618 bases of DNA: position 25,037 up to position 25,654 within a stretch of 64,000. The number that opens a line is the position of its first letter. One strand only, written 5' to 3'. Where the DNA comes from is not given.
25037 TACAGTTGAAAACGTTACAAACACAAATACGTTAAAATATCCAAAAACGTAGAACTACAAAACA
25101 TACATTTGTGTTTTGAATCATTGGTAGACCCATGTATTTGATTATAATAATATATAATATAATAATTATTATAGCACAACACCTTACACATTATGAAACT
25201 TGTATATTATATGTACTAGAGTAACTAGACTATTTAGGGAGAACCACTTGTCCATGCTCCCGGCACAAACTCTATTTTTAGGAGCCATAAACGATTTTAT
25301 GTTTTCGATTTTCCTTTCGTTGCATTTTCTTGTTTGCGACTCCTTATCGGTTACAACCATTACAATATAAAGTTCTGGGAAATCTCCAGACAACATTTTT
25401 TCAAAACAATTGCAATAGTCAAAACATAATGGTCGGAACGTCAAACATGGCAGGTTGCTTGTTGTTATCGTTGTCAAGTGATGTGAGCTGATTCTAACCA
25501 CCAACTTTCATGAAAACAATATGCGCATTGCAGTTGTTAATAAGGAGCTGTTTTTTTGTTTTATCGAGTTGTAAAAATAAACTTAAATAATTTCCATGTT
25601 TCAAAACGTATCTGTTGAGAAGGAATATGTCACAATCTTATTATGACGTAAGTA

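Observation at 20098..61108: Lineage-specific expansion of a small DCP1-like EVH1-only gene family: 5 intact-looking paralogues plus at least 4 fragments in 50 kb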

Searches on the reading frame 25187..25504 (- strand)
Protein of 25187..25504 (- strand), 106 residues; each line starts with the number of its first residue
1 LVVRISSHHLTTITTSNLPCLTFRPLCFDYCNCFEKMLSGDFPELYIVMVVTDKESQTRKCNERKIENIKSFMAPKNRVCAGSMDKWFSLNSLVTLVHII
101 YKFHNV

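Call 46: search_protein_families(library=pfam, max_evalue=0.01, proteins=[window:25187-25504:-])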
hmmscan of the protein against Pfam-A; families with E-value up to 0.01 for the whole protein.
window:25187-25504:- (106 aa): 0 families
